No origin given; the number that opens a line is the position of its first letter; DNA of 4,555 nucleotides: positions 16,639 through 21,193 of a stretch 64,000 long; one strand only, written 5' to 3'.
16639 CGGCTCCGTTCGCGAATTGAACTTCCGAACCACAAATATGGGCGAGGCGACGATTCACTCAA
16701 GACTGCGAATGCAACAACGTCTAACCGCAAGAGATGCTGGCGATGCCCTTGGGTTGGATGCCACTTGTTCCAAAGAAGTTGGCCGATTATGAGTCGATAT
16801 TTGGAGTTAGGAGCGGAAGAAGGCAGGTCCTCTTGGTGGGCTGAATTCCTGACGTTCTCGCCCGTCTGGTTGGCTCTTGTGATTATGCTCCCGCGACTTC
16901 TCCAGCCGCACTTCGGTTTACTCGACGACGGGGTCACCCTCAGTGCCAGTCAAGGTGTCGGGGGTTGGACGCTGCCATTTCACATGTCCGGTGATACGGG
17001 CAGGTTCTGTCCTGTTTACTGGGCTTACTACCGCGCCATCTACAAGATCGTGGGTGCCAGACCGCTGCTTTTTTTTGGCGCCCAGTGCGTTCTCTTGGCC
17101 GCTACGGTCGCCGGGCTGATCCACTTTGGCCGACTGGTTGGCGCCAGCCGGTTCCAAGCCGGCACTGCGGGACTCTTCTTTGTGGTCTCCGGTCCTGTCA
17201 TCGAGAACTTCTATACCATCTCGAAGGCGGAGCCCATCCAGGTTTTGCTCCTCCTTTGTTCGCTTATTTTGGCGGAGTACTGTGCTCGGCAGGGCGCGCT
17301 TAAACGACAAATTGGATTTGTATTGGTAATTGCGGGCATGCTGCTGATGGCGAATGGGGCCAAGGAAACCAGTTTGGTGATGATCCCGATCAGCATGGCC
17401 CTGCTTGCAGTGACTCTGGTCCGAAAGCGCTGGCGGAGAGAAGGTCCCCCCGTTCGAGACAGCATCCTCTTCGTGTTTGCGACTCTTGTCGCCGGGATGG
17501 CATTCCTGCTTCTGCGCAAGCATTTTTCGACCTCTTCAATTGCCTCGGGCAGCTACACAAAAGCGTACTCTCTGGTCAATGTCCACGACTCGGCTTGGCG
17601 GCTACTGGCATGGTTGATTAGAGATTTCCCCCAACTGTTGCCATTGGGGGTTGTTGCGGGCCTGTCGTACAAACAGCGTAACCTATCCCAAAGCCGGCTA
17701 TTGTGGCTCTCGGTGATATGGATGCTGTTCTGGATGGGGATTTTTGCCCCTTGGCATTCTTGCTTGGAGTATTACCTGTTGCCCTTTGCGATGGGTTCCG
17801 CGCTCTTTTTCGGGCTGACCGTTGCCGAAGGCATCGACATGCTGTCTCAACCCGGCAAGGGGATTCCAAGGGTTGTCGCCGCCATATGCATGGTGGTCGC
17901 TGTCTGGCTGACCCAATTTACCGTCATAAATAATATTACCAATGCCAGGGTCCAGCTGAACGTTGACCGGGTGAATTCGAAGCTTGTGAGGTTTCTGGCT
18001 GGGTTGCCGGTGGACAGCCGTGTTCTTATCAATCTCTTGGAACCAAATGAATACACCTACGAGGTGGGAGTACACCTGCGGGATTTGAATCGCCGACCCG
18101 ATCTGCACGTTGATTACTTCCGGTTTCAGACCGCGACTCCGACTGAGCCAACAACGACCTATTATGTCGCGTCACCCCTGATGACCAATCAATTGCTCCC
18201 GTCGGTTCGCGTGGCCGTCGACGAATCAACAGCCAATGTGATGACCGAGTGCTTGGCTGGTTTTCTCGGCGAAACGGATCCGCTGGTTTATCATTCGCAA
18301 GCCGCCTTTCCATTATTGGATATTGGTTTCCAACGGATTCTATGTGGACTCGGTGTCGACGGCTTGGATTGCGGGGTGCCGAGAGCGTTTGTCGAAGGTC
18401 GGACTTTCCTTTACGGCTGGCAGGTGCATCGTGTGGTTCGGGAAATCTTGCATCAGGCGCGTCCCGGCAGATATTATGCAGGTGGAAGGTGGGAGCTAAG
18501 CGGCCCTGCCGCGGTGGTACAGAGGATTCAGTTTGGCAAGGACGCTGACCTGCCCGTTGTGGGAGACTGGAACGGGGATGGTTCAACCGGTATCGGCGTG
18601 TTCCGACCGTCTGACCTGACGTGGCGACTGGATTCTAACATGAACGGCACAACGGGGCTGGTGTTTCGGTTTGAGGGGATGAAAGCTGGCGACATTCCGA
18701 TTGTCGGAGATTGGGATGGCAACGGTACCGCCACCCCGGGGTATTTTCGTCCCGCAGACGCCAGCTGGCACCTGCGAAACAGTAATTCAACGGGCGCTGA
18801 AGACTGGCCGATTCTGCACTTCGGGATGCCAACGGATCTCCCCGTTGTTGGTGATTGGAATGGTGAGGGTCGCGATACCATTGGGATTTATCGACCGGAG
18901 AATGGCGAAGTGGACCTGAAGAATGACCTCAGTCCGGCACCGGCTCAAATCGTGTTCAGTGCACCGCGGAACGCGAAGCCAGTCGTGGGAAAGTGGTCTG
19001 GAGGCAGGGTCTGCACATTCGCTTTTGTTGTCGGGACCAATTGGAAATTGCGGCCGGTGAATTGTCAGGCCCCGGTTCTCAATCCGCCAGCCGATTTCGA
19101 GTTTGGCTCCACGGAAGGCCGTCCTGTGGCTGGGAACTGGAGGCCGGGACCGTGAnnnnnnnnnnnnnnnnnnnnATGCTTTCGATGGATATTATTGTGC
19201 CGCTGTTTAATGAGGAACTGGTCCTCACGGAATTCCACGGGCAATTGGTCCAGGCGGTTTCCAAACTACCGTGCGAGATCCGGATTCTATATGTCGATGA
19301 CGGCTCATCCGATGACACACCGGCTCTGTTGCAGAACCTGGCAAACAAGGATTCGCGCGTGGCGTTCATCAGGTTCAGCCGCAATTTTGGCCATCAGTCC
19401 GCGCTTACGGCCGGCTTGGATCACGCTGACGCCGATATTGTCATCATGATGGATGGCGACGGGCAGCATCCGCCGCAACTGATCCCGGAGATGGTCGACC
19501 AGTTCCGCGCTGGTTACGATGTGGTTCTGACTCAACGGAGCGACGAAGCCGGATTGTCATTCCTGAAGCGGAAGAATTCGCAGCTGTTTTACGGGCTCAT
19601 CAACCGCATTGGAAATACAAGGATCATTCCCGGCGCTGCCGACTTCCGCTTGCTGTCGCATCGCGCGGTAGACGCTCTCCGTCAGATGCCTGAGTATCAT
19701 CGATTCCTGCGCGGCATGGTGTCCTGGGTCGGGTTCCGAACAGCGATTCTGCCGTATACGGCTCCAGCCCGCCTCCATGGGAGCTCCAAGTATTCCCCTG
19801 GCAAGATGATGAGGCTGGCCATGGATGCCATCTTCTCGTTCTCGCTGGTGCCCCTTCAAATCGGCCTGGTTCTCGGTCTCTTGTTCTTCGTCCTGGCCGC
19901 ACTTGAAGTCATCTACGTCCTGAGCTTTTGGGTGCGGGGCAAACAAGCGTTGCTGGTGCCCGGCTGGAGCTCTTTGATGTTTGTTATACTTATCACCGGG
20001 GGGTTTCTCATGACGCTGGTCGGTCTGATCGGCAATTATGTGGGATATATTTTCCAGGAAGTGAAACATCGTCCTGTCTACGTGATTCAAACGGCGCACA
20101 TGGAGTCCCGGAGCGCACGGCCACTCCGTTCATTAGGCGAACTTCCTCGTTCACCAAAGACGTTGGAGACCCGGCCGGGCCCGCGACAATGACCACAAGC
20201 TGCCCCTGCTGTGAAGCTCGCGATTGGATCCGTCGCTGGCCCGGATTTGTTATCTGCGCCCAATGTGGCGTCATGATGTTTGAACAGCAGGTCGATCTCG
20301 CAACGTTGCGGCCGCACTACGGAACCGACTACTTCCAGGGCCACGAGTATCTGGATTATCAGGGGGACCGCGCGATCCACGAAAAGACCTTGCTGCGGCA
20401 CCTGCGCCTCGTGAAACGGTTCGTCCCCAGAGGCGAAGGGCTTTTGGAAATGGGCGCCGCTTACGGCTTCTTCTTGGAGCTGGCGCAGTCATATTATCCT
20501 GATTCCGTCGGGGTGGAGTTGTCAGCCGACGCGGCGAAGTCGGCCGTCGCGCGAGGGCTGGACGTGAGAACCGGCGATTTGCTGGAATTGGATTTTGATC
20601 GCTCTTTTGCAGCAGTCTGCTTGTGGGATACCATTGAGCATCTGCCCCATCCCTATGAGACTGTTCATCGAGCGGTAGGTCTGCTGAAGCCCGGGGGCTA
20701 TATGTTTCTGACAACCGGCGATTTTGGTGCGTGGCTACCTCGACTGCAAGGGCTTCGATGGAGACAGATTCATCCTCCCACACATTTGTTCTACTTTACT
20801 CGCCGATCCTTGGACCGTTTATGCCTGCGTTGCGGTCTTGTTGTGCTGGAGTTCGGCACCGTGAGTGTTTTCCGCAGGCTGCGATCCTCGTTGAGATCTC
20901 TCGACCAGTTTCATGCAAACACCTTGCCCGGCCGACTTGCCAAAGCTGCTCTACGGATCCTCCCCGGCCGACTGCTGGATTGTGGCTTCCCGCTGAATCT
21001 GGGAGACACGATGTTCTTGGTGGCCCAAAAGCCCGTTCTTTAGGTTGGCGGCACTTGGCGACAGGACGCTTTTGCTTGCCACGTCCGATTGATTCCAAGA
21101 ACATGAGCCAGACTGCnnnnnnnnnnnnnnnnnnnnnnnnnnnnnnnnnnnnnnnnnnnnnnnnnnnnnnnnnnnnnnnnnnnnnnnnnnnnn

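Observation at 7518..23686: Complete ABC-transporter-dependent glycan locus with three methyltransferases and widely separated wzt / wzm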

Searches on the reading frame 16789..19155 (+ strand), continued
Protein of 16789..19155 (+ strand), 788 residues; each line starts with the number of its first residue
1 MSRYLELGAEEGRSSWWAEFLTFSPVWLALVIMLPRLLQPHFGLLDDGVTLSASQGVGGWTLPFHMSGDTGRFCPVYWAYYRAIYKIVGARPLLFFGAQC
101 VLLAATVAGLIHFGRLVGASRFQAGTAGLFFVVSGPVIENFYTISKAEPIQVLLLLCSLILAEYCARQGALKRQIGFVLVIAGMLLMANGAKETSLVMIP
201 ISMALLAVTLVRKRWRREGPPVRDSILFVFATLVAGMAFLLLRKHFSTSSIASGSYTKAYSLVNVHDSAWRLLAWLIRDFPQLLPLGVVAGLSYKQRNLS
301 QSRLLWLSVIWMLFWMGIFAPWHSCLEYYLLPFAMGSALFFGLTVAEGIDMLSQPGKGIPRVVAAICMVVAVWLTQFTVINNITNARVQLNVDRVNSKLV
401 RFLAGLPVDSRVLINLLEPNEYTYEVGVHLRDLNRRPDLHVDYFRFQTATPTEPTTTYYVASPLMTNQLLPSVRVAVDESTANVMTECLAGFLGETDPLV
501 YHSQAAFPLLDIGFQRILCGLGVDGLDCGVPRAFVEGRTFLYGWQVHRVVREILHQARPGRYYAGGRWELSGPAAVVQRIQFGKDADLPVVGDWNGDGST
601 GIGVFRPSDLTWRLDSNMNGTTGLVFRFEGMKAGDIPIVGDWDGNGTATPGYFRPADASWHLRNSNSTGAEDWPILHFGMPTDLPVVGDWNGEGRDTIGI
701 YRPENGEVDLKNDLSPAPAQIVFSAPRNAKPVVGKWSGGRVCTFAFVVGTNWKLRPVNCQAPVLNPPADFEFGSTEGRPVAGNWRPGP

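Call 48: search_protein_families(library=pfam, proteins=[L005:20818-21699:+], max_evalue=0.001)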
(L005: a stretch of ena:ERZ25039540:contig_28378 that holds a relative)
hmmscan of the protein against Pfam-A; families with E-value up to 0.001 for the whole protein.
L005:20818-21699:+ (293 aa): 2 families
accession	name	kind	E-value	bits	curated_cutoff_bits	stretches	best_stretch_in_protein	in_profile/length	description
PF00483.29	NTP_transferase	-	6.7e-09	36.1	21.2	1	7-163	4-152/245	Nucleotidyl transferase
PF12804.13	NTP_transf_3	-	2.7e-05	24.9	27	1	6-60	2-55/160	MobA-like NTP transferase domain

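Call 77: find_encoding_contigs(protein=P0121, flank=10000, max_places=4)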
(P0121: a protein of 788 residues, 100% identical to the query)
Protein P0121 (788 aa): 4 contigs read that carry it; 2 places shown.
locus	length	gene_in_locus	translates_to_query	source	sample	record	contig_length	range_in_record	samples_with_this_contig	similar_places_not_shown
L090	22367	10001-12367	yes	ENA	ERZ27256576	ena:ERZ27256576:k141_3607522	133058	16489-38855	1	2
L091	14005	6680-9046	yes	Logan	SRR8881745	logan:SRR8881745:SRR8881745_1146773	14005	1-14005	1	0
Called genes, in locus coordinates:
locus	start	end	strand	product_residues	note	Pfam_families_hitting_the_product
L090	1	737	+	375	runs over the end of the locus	PF04188:Mannosyl_trans2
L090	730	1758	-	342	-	PF01075:Glyco_transf_9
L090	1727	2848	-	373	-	PF20706:GT4-conflict, PF00534:Glycos_transf_1, PF13692:Glyco_trans_1_4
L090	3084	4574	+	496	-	PF00005:ABC_tran, PF14524:Wzt_C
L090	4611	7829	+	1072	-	PF13489:Methyltransf_23, PF08241:Methyltransf_11, PF08242:Methyltransf_12, PF13649:Methyltransf_25, PF13847:Methyltransf_31, PF13439:Glyco_transf_4, PF20706:GT4-conflict, PF00534:Glycos_transf_1, +1 more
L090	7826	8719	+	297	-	PF00535:Glycos_transf_2, PF10111:Glyco_tranf_2_2, PF13641:Glyco_tranf_2_3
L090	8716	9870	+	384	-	PF13439:Glyco_transf_4, PF20706:GT4-conflict (weak), PF00534:Glycos_transf_1, PF13692:Glyco_trans_1_4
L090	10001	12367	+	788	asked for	-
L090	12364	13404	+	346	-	PF00535:Glycos_transf_2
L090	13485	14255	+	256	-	PF13489:Methyltransf_23, PF07021:MetW (weak), PF08241:Methyltransf_11, PF08242:Methyltransf_12 (weak), PF13649:Methyltransf_25 (weak)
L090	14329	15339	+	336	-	PF13946:DUF4214, PF13578:Methyltransf_24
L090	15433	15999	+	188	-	PF00908:dTDP_sugar_isom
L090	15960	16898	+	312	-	PF01061:ABC2_membrane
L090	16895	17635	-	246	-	PF00005:ABC_tran, PF13304:AAA_21 (faint)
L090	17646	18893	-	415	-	PF12704:MacB_PCD, PF02687:FtsX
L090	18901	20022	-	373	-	PF25954:Beta-barrel_RND_2, PF25989:YknX_C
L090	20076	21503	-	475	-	PF02321:OEP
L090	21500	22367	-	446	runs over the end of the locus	PF02321:OEP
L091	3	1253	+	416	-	?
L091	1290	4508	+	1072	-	PF13489:Methyltransf_23, PF08241:Methyltransf_11, PF08242:Methyltransf_12, PF13649:Methyltransf_25, PF13847:Methyltransf_31, PF13439:Glyco_transf_4, PF20706:GT4-conflict, PF00534:Glycos_transf_1, +1 more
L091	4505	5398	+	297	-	PF00535:Glycos_transf_2, PF10111:Glyco_tranf_2_2, PF13641:Glyco_tranf_2_3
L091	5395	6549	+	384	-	PF13439:Glyco_transf_4, PF20706:GT4-conflict (weak), PF00534:Glycos_transf_1, PF13692:Glyco_trans_1_4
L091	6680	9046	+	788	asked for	-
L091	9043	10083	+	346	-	PF00535:Glycos_transf_2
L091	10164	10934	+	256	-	PF13489:Methyltransf_23, PF07021:MetW (weak), PF08241:Methyltransf_11, PF08242:Methyltransf_12 (weak), PF13649:Methyltransf_25 (weak)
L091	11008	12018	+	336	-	PF13946:DUF4214, PF13578:Methyltransf_24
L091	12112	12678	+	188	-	PF00908:dTDP_sugar_isom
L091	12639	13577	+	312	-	PF01061:ABC2_membrane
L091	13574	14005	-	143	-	?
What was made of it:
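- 19152..20192 (+): GtrB/ArnC/PgfS-like polyprenyl-phosphate glycosyltransferase: a GT2 domain followed by C-terminal transmembrane helices. Called as 346 aa (call 77).
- L090 covers both junctions, and L091 covers the rmlC-wzm-MacB junction (call 77). The same order appears in a 133-kb ENA contig, covering both junctions, and in a separately assembled 14-kb Logan contig, covering the rmlC-wzm-MacB junction (call 77).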

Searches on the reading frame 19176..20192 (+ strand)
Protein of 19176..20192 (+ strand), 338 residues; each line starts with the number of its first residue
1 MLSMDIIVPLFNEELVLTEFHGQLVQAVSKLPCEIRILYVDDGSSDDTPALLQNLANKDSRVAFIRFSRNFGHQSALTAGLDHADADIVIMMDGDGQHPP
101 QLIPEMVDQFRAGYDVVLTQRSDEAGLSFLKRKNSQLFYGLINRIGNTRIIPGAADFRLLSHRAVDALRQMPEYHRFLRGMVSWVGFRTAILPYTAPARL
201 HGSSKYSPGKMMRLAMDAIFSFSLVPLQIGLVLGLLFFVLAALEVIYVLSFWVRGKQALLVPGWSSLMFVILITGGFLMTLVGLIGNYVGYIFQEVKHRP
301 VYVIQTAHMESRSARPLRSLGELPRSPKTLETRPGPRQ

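Call 4: search_protein_families(library=pfam, proteins=[window:19176-20192:+], max_evalue=0.01)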
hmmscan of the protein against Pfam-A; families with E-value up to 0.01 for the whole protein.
window:19176-20192:+ (338 aa): 3 families
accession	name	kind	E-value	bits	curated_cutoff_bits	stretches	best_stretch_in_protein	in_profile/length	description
PF00535.33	Glycos_transf_2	-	2.2e-30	106.2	23.3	1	6-165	2-164/168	Glycosyl transferase family 2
PF13641.12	Glyco_tranf_2_3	-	0.00042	20.8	27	1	6-120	5-122/230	Glycosyltransferase like family 2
PF10111.15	Glyco_tranf_2_2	-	0.00042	20.3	27.3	1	32-96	27-92/276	Glycosyltransferase like family 2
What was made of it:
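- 19152..20192 (+): Pfam Glycos_transf_2, 106 bits (call 4).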

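Call 7: search_protein_families(library=ncbifam, proteins=[window:19176-20192:+], max_evalue=0.001)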
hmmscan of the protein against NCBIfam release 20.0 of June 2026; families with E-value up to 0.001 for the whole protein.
window:19176-20192:+ (338 aa): 15 families
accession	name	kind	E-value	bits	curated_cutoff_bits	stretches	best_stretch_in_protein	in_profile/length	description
NF047588.1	GlcsyltransPgfSStrep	equivalog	3.1e-83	279.5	500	1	4-309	3-307/308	glycosyltransferase PgfS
NF007986.1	PRK10714.1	equivalog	2.1e-41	142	529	1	4-307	8-311/316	undecaprenyl-phosphate 4-deoxy-4-formamido-L-arabinose transferase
TIGR03937.1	PgaC_IcaA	equivalog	5.9e-14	51.8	422.3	1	4-111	47-151/407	poly-beta-1,6-N-acetyl-D-glucosamine synthase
TIGR04182.1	glyco_TIGR04182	equivalog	3.2e-10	39.9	325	1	6-134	4-122/293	S-layer glycoprotein N-glycosyltransferase AglJ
TIGR04242.1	nodulat_NodC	equivalog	8.5e-09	34.8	550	1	3-110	49-156/395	chitooligosaccharide synthase NodC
NF058614.1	PPMAGASynPpgS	equivalog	1.3e-08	34.5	370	1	6-122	4-114/226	polyprenyl-phospho-N-acetylgalactosaminyl synthase PpgS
NF050050.1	ProtGlycPglI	equivalog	4.6e-08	32.8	500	1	4-119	4-117/306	GalNAc(5)-diNAcBac-PP-undecaprenol beta-1,3-glucosyltransferase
NF041875.1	EPS_EpsD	equivalog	5.2e-08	32.7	370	1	5-118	2-112/325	exopolysaccharide biosynthesis glycosyltransferase EpsD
NF047683.1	TeichurnBiosyTuaG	equivalog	8.1e-08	32.2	400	1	5-100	9-101/252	teichuronic acid biosynthesis protein TuaG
NF041391.1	DPhHxTase_Halo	equivalog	9.9e-08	31.2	375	1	40-184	29-155/213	dolichyl-phosphate hexose transferase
NF007482.0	PRK10073.1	equivalog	3.7e-07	29.5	423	1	4-108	8-108/334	glycosyltransferase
TIGR03965.1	mycofact_glyco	equivalog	4.2e-07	29.2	280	1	25-111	93-180/467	mycofactocin biosynthesis glycosyltransferase MftF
TIGR04283.1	glyco_like_mftF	equivalog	5.4e-07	29.4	182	1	6-110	3-97/221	TIGR04283 family arsenosugar biosynthesis glycosyltransferase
TIGR03111.1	glyc2_xrt_Gpos1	hypoth_equivalog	3.3e-05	22.9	363.95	1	4-116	51-162/439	TIGR03111 family XrtG-associated glycosyltransferase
NF045692.1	OglycostaseCruG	equivalog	5.3e-05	22.3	600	1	4-117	43-160/386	2'-O-glycosyltransferase CruG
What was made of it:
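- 19152..20192 (+): NCBIfam PgfS 279 bits and ArnC 142 bits, both below cut-off (call 7).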

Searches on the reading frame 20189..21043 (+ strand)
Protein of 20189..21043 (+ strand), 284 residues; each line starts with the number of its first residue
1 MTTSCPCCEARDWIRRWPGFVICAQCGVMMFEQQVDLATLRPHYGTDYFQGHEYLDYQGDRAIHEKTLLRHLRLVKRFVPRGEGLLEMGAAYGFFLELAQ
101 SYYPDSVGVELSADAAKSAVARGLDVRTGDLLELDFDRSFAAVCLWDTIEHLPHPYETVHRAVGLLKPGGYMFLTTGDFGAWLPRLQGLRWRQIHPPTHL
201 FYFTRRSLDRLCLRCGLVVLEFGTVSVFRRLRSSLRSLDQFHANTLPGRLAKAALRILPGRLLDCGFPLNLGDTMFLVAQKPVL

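Call 4: search_protein_families(library=pfam, proteins=[window:20189-21043:+], max_evalue=0.01)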
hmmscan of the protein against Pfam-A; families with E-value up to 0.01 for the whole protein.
window:20189-21043:+ (284 aa): 6 families
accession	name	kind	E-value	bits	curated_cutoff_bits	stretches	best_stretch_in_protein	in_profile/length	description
PF13489.12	Methyltransf_23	-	1.9e-20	73.7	27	1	73-220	11-162/164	Methyltransferase domain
PF08241.18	Methyltransf_11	-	1.7e-09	38.6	21.2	1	86-173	1-94/95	Methyltransferase domain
PF07021.18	MetW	-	2.6e-07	30.9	21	1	72-187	4-120/193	Methionine biosynthesis protein MetW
PF13649.12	Methyltransf_25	-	6e-07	30.5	27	1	86-170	2-97/97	Methyltransferase domain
PF08242.18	Methyltransf_12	-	6.7e-06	27.2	30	1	86-171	1-97/98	Methyltransferase domain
PF08271.17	Zn_Ribbon_TF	-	0.00032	20.6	29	0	5-36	3-35/43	TFIIB zinc-binding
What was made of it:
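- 20189..21043 (+): Zn-ribbon plus Methyltransf_23 methyltransferase 'MT2'. Conserved partner of the GT-C and GtrB genes. Pfam, 73.7 bits (call 4).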
